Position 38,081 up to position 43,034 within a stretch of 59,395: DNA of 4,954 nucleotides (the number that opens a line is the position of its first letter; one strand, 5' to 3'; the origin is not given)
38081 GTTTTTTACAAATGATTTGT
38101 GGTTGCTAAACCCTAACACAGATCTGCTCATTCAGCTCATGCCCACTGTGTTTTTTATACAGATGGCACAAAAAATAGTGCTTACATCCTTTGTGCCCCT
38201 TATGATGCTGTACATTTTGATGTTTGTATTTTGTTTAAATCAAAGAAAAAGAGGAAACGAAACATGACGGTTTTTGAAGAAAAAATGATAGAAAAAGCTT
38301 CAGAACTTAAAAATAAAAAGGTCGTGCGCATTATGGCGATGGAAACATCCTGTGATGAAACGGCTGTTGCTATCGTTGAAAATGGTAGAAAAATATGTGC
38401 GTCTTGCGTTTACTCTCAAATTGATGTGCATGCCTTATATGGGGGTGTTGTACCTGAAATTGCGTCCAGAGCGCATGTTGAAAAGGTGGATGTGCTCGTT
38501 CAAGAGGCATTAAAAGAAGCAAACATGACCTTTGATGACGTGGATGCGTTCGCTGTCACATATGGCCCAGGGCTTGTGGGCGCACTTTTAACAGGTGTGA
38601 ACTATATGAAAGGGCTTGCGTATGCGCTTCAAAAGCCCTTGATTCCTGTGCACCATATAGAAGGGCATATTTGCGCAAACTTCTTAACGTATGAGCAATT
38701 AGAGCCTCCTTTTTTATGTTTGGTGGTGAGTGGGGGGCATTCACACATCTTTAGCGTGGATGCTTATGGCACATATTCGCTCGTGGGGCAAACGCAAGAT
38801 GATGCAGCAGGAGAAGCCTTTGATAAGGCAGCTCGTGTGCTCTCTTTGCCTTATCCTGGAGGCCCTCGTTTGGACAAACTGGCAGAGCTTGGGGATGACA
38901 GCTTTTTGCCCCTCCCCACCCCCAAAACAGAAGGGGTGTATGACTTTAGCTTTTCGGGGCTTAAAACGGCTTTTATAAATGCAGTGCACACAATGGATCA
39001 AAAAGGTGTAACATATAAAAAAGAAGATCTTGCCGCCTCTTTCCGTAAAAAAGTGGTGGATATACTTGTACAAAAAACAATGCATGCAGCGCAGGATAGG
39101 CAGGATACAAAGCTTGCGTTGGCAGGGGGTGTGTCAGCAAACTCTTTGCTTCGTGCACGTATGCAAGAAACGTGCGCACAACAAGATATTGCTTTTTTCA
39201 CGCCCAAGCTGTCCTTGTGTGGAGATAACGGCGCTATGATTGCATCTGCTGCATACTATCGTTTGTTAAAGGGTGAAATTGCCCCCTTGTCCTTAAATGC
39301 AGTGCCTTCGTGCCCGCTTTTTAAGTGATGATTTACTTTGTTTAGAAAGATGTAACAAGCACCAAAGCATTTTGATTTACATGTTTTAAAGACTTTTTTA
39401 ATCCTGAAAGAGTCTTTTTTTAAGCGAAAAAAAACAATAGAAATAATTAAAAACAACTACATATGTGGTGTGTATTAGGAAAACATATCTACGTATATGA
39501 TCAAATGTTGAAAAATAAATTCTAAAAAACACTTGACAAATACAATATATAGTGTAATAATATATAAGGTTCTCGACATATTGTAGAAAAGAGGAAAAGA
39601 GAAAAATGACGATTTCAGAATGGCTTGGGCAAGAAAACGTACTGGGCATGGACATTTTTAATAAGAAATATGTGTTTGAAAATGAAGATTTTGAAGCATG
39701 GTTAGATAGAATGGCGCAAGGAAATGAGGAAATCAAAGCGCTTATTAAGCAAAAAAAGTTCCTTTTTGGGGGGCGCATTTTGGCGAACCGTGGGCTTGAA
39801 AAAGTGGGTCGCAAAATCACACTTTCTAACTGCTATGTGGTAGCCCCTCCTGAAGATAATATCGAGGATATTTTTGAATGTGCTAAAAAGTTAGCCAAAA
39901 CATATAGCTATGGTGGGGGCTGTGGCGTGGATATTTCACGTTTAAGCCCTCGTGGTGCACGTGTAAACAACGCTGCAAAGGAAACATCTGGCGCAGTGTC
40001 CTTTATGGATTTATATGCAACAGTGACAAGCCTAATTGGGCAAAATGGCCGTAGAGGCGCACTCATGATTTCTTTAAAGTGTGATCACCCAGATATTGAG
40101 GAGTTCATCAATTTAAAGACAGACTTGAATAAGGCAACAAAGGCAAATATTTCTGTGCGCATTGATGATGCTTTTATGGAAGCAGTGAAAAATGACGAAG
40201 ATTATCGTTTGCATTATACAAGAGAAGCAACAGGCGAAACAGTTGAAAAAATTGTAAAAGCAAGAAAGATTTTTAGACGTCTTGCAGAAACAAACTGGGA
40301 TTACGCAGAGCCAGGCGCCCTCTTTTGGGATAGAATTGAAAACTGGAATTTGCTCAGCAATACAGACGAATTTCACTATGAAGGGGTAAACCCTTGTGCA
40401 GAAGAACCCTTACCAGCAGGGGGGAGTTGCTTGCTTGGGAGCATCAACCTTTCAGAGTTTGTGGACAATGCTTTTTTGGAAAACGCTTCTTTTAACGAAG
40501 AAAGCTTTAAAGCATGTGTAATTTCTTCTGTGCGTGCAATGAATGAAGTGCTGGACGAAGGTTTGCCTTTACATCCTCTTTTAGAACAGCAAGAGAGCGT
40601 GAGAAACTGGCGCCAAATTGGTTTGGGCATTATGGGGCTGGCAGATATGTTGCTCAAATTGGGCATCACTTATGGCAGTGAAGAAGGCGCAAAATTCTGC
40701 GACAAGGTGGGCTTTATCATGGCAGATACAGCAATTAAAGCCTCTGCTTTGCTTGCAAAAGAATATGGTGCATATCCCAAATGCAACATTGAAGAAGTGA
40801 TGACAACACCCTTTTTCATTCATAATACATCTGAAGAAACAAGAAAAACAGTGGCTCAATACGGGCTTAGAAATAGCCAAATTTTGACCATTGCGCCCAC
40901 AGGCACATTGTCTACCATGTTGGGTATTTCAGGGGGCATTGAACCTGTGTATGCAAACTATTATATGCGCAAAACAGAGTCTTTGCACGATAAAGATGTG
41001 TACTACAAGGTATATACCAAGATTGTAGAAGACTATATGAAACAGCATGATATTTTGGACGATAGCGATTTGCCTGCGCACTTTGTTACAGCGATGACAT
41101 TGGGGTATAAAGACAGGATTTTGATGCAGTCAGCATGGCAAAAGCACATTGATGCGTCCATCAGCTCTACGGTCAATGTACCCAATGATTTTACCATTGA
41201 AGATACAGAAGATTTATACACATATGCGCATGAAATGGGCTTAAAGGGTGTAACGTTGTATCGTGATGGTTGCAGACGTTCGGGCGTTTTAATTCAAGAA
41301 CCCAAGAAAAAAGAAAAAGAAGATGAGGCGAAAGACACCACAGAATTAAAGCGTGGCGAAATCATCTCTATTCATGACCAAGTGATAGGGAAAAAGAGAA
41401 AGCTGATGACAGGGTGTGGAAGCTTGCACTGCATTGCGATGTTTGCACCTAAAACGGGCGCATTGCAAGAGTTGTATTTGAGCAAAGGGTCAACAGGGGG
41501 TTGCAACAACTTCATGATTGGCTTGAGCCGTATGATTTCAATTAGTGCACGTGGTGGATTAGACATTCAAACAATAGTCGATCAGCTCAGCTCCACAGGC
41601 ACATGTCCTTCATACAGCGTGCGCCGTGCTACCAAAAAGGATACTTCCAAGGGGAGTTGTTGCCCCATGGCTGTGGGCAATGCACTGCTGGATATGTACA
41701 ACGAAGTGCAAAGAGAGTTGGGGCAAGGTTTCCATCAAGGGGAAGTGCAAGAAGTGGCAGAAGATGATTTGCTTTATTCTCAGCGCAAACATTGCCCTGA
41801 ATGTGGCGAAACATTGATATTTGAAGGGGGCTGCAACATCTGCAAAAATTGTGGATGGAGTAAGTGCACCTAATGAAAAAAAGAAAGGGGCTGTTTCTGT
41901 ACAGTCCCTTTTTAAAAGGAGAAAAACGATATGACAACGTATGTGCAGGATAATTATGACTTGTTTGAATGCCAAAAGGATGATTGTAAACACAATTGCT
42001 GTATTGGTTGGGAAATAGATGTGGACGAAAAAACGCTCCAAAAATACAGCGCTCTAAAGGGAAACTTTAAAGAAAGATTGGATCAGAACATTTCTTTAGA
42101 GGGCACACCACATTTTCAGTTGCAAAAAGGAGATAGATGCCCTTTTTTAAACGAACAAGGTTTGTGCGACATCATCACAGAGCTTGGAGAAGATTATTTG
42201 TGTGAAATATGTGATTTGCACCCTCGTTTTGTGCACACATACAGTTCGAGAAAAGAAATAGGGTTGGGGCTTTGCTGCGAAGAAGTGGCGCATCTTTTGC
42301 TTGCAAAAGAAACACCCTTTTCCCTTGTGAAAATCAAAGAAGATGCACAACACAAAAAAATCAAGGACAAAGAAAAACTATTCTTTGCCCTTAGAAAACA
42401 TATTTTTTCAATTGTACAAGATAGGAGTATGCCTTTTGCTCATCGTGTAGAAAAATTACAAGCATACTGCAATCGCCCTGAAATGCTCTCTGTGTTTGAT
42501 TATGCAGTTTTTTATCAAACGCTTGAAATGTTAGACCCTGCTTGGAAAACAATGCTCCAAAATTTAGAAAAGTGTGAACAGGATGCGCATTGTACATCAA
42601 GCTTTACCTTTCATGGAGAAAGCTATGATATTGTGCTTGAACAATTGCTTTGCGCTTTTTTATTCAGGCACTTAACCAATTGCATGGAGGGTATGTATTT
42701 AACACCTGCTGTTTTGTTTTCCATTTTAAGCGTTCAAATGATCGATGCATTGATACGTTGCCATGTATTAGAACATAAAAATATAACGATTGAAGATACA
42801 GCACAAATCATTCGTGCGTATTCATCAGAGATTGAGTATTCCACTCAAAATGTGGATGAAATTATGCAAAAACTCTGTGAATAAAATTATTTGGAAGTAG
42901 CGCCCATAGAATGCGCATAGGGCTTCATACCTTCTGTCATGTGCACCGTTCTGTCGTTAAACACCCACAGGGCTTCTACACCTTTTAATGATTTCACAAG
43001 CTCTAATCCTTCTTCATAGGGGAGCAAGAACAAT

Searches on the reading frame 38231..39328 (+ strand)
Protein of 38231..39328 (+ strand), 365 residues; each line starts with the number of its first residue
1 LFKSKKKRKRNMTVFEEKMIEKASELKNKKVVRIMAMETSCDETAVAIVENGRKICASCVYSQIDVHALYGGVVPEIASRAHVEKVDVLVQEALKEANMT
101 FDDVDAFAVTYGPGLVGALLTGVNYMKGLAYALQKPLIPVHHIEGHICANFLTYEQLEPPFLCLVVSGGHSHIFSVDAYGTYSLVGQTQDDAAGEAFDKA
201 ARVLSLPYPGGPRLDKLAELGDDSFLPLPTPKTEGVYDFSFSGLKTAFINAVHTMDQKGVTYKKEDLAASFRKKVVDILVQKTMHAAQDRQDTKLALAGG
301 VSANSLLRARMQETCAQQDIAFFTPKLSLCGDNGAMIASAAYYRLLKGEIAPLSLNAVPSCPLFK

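Call 10: search_protein_families(library=pfam, proteins=[window:38231-39328:+], max_evalue=0.00001)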
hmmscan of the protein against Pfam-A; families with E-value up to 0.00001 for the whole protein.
window:38231-39328:+ (365 aa): 3 families
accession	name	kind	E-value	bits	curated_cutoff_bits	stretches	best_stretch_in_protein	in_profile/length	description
PF00814.31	TsaD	-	2.8e-94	316.2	24.8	1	54-338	1-263/264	tRNA N6-adenosine threonylcarbamoyltransferase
PF22521.2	HypF_C_2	-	4.8e-09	36.8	27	1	256-334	158-236/241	Carbamoyltransferase, Kae1-like Domain, second subdomain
PF02543.21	Carbam_trans_N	-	1e-06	28.9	24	0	255-339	264-344/346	Carbamoyltransferase N-terminus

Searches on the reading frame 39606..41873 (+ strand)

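Call 10: search_protein_families(library=pfam, proteins=[window:39606-41873:+], max_evalue=0.00001)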
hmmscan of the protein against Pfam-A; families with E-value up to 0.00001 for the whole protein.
window:39606-41873:+ (755 aa): 2 families
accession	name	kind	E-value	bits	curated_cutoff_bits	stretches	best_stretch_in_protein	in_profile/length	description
PF02867.20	Ribonuc_red_lgC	-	1.8e-104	350.7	23.9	1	74-552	1-523/523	Ribonucleotide reductase, barrel domain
PF12637.14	TSCPD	-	1.9e-09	38.1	22.8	1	601-697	8-87/88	TSCPD domain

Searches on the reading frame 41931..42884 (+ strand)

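Call 10: search_protein_families(library=pfam, proteins=[window:41931-42884:+], max_evalue=0.00001)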
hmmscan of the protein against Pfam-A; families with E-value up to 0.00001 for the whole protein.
window:41931-42884:+ (317 aa): 0 families

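Call 14: search_protein_families(library=ncbifam, proteins=[window:41931-42884:+], max_evalue=0.01)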
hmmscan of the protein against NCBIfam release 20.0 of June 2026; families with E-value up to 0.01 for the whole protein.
window:41931-42884:+ (317 aa): 1 family
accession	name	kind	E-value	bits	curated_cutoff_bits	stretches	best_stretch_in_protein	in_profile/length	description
NF038110.1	Lys_methyl_FliB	equivalog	8.8e-60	203.2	85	2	7-180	2-188/373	flagellin lysine-N-methylase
